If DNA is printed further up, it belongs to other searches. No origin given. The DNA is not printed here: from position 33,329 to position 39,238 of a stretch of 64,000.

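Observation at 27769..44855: Tandem triplication of an ~1870-aa Ser/Thr kinase - STAND ATPase - TPR - GAF - PAS - histidine kinase hybrid sensor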

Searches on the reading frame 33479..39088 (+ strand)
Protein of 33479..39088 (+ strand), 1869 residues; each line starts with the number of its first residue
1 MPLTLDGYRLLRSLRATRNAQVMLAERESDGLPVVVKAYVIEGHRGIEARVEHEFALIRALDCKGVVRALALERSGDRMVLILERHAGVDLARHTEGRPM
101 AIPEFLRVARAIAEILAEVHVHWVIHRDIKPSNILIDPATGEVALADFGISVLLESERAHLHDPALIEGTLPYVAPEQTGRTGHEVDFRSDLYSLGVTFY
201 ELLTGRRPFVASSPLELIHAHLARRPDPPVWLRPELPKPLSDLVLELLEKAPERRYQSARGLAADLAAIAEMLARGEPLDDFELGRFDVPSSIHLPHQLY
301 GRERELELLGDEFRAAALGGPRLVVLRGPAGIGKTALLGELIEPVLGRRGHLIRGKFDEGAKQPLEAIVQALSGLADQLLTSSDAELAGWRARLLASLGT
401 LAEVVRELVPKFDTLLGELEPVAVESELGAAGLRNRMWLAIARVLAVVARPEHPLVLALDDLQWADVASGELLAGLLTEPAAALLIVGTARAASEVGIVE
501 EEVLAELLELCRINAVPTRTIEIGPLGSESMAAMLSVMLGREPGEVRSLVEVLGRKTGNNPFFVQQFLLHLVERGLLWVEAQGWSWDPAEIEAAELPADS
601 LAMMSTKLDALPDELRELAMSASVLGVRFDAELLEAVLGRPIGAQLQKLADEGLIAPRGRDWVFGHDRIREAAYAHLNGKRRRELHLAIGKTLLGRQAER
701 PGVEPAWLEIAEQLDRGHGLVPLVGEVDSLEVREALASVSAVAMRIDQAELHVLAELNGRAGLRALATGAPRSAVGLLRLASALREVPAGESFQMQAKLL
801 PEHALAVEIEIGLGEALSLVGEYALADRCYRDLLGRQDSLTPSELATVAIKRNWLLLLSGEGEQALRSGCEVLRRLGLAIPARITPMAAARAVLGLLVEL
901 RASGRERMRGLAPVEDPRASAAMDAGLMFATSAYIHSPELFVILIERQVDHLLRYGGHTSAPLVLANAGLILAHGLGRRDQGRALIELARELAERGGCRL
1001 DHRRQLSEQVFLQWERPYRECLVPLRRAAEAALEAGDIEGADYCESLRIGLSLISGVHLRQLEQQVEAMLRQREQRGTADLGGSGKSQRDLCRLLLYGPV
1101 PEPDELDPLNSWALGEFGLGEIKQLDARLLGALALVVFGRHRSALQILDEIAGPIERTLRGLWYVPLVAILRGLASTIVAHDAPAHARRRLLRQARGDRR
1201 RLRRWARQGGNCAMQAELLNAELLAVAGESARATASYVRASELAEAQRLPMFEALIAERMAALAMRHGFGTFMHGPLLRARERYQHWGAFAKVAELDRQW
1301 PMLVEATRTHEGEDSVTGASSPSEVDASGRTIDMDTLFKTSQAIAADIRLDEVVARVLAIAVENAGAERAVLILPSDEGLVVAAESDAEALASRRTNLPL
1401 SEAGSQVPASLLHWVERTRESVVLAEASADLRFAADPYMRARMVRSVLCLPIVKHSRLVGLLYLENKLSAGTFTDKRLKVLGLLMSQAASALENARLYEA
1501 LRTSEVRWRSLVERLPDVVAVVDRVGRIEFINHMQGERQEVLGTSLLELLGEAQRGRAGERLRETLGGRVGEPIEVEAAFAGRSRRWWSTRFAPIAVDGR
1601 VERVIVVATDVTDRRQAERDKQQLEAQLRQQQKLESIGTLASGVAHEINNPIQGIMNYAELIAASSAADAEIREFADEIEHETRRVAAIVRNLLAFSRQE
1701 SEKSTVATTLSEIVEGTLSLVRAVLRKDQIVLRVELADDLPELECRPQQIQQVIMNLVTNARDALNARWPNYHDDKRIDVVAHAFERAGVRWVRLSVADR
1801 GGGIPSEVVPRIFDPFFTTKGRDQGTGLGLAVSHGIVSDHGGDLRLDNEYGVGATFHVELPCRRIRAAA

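Call 6: search_protein_families(library=pfam, proteins=[window:33479-39088:+], max_evalue=0.01)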
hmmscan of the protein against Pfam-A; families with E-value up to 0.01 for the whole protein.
window:33479-39088:+ (1869 aa): 10 families
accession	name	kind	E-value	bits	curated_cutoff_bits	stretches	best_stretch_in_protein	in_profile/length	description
PF00069.31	Pkinase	-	4.1e-34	118.6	31.7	1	20-258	13-254/263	Protein kinase domain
PF13191.12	AAA_16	-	4.6e-33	115.5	32.6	1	298-485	1-165/167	AAA ATPase domain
PF02518.31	HATPase_c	-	6e-23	81.9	26.4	1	1747-1862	3-109/111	Histidine kinase-, DNA gyrase B-, and HSP90-like ATPase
PF07714.23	PK_Tyr_Ser-Thr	-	1.4e-19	70.9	23.1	1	20-256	13-249/258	Protein tyrosine and serine/threonine kinase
PF01590.32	GAF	-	4.5e-15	56.8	22.4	1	1350-1492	2-133/133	GAF domain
PF08448.16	PAS_4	-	6.6e-14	52.5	23.1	1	1512-1616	1-110/110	PAS fold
PF00512.31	HisKA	-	6.6e-14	52.2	26.9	1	1638-1702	3-66/66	His Kinase A (phospho-acceptor) domain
PF13185.12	GAF_2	-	2.9e-12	47.4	28.6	1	1350-1493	4-136/136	GAF domain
PF13492.12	GAF_3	-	8.2e-07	29.9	27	1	1350-1494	2-129/129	GAF domain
PF03109.22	ABC1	-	0.00029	20.5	22.9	1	78-155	142-218/244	ABC1 atypical kinase-like domain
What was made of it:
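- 33479..39088 (+): P2, 1869 aa, same architecture. Pfam call 6: Pkinase 20-258 (33536-34252), AAA_16 298-485 (34370-34933), GAF 1350-1492 (37526-37954), PAS_4 1512-1616 (38012-38326), HisKA 1638-1702 (38390-38584), HATPase_c 1747-1862 (38717-39064).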

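Call 7: search_protein_families(library=ncbifam, proteins=[window:33479-39088:+], max_evalue=0.01)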
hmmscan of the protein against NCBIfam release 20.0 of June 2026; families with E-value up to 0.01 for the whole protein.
window:33479-39088:+ (1869 aa): 86 families (the best 25 are shown)
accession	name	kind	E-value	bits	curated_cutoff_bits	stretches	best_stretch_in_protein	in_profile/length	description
NF047466.1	hybrid_RR_LvrB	exception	4.1e-68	230.2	500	1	1601-1862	116-376/377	hybrid histidine kinase/response regulator LvrB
NF010411.0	PRK13837.1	equivalog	4e-62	210.4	647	1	1609-1864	422-677/828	two-component system VirA-like sensor kinase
NF008468.0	PRK11360.1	equivalog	3.2e-57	194.2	646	1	1497-1864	259-610/616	two-component system sensor histidine kinase AtoS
NF046020.1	HisKinCckABruc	equivalog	5.6e-51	173.4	1000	1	1498-1862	338-707/868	cell cycle histidine kinase CckA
NF007688.0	PRK10364.1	equivalog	1e-49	169.5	479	1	1614-1863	217-452/460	two-component system sensor histidine kinase ZraS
TIGR03903.1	TOMM_kin_cyc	equivalog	2.1e-49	168.3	705.75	2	299-707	483-876/1267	TOMM system kinase/cyclase fusion protein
NF046026.1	HisKinCckACaul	equivalog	3.1e-48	164.4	1000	1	1540-1864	223-534/678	cell cycle histidine kinase CckA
NF033483.0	PknB_PASTA_kin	equivalog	1.1e-45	156.7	450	1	49-271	52-270/563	Stk1 family PASTA domain-containing Ser/Thr kinase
NF010076.0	PRK13557.1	subfamily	3.6e-44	151.1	631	1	1609-1863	142-395/540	histidine kinase famiy protein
NF052574.1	HisKinEspCMyxo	equivalog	4.7e-43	147.4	1200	1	1534-1865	320-640/785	serine histidine kinase EspC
NF038348.1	T2SS_HK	subfamily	1.2e-42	146.1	450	2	1671-1863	396-574/574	histidine kinase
NF052573.1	HisKinEspAMyxo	equivalog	1.5e-39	135.7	1400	1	1505-1861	252-610/755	serine histidine kinase EspA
NF041777.1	sens_FixL_Rhizob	equivalog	1.7e-38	132.5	850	1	1494-1862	111-481/485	sensor protein FixL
NF046044.1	PnpS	equivalog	2e-38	132.4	400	1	1479-1861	30-390/390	two-component system histidine kinase PnpS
NF047497.1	HK_LIC_12097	equivalog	1.2e-33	116.4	500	1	1590-1861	110-365/367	LIC_12097 family sensor histidine kinase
NF053867.1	SprKinKinDBac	equivalog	1e-30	106.7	775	1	1613-1862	267-497/500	sporulation kinase KinD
NF033092.0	HK_WalK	equivalog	7.6e-30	104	725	1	1491-1862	238-594/594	cell wall metabolism sensor histidine kinase WalK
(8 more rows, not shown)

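Call 12: find_related_loci(query=window:33479-39085:+, collection=genome_contigs, flank=10000)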
Query window:33479-39085:+ (1869 aa) in genome_contigs; peptide patterns used: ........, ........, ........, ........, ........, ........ (x = any residue, [..] = any of these).
13 stretches matched a pattern; 1 encode a relative of the query (tblastn E <= 1e-3); 1 distinct loci.
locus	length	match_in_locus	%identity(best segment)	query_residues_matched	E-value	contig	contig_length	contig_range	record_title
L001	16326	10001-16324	78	1-1863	0e+0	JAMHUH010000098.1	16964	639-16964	MAG: Nannocystaceae bacterium isolate ST_AS_metabat.41 k201_620172, whole genome shotgun sequence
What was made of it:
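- Tried and rejected: genome_contigs scan: returned only one locus (call 12).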

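Call 14: find_homologous_proteins(query=window:33479-39085:+, max_evalue=1e-20)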
Query window:33479-39085:+ (1869 aa): 6487 proteins with E <= 1e-20 among 8000 candidates; the best 120 are listed.
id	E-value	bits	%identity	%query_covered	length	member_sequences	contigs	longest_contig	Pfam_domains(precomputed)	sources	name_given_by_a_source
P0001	0.0e+0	4050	100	100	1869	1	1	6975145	PF07714.24,PF00069.32,PF13185.13,PF01590.33,PF08448.17,PF02518.32,PF13492.13,PF00512.32,PF13191.13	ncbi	ncbi:protein kinase domain-containing protein [Nannocystaceae bacterium ST9]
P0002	0.0e+0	3136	78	100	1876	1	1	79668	PF07714.24,PF00069.32,PF13185.13,PF01590.33,PF08448.17,PF02518.32,PF13492.13,PF00512.32,PF13191.13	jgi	jgi:PAS domain S-box-containing protein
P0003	0.0e+0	3134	78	100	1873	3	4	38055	PF07714.24,PF00069.32,PF13185.13,PF01590.33,PF08448.17,PF02518.32,PF13492.13,PF00512.32,PF13191.13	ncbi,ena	-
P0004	0.0e+0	3116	77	100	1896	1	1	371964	PF07714.24,PF00069.32,PF13185.13,PF01590.33,PF08448.17,PF02518.32,PF13492.13,PF00512.32,PF13191.13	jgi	jgi:PAS domain S-box-containing protein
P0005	0.0e+0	2998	75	100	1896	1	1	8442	PF07714.24,PF00069.32,PF13185.13,PF01590.33,PF08448.17,PF02518.32,PF13492.13,PF00512.32,PF13191.13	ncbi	-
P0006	0.0e+0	2520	64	100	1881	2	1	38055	PF07714.24,PF00069.32,PF13185.13,PF01590.33,PF08448.17,PF02518.32,PF13492.13,PF00512.32,PF13191.13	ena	-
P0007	0.0e+0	2507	66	100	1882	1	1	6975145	PF07714.24,PF00069.32,PF13185.13,PF01590.33,PF08448.17,PF02518.32,PF13492.13,PF00512.32,PF13191.13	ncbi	ncbi:protein kinase domain-containing protein [Nannocystaceae bacterium ST9]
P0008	0.0e+0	2485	64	100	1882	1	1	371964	PF07714.24,PF00069.32,PF13185.13,PF01590.33,PF08448.17,PF02518.32,PF00512.32,PF13191.13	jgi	jgi:PAS domain S-box-containing protein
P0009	0.0e+0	2080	57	100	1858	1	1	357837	PF07714.24,PF00069.32,PF13185.13,PF01590.33,PF08448.17,PF02518.32,PF00512.32,PF13401.13,PF13191.13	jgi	jgi:PAS domain S-box-containing protein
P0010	0.0e+0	2021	56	100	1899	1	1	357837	PF07714.24,PF00069.32,PF13185.13,PF01590.33,PF08448.17,PF02518.32,PF13492.13,PF00512.32,PF13191.13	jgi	jgi:PAS domain S-box-containing protein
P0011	0.0e+0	1833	53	100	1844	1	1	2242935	PF07714.24,PF00069.32,PF13185.13,PF01590.33,PF08448.17,PF02518.32,PF00512.32,PF13401.13,PF13191.13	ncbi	ncbi:protein kinase domain-containing protein [Nannocystaceae bacterium ST9]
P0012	0.0e+0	1780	52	100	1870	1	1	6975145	PF07714.24,PF00069.32,PF13185.13,PF01590.33,PF03109.23,PF08448.17,PF02518.32,PF13492.13,PF00512.32,PF13191.13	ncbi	ncbi:protein kinase domain-containing protein [Nannocystaceae bacterium ST9]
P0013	0.0e+0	1766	51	100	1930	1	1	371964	PF07714.24,PF00069.32,PF13185.13,PF01590.33,PF08448.17,PF02518.32,PF00512.32,PF13191.13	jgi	jgi:PAS domain S-box-containing protein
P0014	0.0e+0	1761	51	100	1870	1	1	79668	PF07714.24,PF00069.32,PF13185.13,PF01590.33,PF03109.23,PF08448.17,PF02518.32,PF00512.32,PF13191.13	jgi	jgi:PAS domain S-box-containing protein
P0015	0.0e+0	1750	51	100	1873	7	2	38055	PF07714.24,PF00069.32,PF13185.13,PF01590.33,PF08448.17,PF02518.32,PF00512.32,PF13191.13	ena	-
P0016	0.0e+0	1726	50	100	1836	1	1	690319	PF07714.24,PF00069.32,PF13185.13,PF01590.33,PF08448.17,PF02518.32,PF13492.13,PF00512.32,PF13191.13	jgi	jgi:PAS domain S-box-containing protein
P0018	0.0e+0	1696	50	100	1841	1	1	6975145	PF07714.24,PF00069.32,PF13185.13,PF01590.33,PF03109.23,PF08448.17,PF02518.32,PF14531.13,PF13492.13,PF00512.32,PF13191.13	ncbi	ncbi:protein kinase domain-containing protein [Nannocystaceae bacterium ST9]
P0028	0.0e+0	1616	48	100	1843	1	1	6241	PF07714.24,PF00069.32,PF13185.13,PF01590.33,PF03109.23,PF08448.17,PF02518.32,PF13492.13,PF00512.32,PF13191.13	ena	-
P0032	0.0e+0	1592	47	100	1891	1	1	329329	PF07714.24,PF00069.32,PF13185.13,PF01590.33,PF08448.17,PF02518.32,PF00512.32,PF13191.13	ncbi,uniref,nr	ncbi:trifunctional serine/threonine-protein kinase/ATP-binding protein/sensor histidine kinase [Enhy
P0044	0.0e+0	1512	46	99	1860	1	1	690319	PF07714.24,PF00069.32,PF13185.13,PF01590.33,PF08448.17,PF02518.32,PF13492.13,PF00512.32,PF13191.13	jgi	jgi:PAS domain S-box-containing protein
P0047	0.0e+0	1508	46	100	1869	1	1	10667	PF13426.14,PF07714.24,PF00069.32,PF13185.13,PF01590.33,PF08448.17,PF02518.32,PF13492.13,PF00512.32,PF13191.13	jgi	jgi:PAS domain S-box-containing protein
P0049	0.0e+0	1501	46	99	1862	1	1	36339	PF07714.24,PF00069.32,PF13185.13,PF01590.33,PF08448.17,PF02518.32,PF13492.13,PF00512.32,PF13191.13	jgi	jgi:PAS domain S-box-containing protein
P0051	0.0e+0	1498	45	100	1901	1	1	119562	PF07714.24,PF00069.32,PF13185.13,PF01590.33,PF03109.23,PF08448.17,PF02518.32,PF13492.13,PF00512.32,PF13401.13,PF13191.13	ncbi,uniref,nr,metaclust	ncbi:sensor histidine kinase [Plesiocystis pacifica SIR-1]|uniref:histidine kinase n=1 Tax=Plesiocys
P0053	0.0e+0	1495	45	99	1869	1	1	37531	PF13426.14,PF07714.24,PF00069.32,PF13185.13,PF01590.33,PF08448.17,PF02518.32,PF13492.13,PF00512.32,PF13191.13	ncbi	-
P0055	0.0e+0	1492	48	97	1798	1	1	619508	PF07714.24,PF00069.32,PF13185.13,PF01590.33,PF08448.17,PF02518.32,PF13492.13,PF00512.32,PF13191.13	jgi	jgi:predicted ATPase/signal transduction histidine kinase/tRNA A-37 threonylcarbamoyl transferase co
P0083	0.0e+0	1211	41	100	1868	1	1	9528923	PF07714.24,PF00069.32,PF13185.13,PF01590.33,PF08448.17,PF02518.32,PF00512.32,PF13191.13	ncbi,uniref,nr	ncbi:AAA family ATPase [Pseudenhygromyxa sp. WMMC2535]|uniref:trifunctional serine/threonine-protein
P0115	0.0e+0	1146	40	99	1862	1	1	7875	PF13426.14,PF07714.24,PF00069.32,PF13185.13,PF01590.33,PF03109.23,PF08448.17,PF02518.32,PF00512.32,PF13401.13,PF13191.13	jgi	jgi:PAS domain S-box-containing protein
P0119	0.0e+0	1139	40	100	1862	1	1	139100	PF07714.24,PF00069.32,PF13185.13,PF01590.33,PF03109.23,PF02518.32,PF00512.32,PF13191.13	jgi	jgi:signal transduction histidine kinase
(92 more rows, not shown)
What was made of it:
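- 33479..39088 (+): 100% identical to an NCBI protein of Nannocystaceae bacterium ST9 (call 14).
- The top 120 database hits all cover 91-100% of the query with the same Pfam set (call 14).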
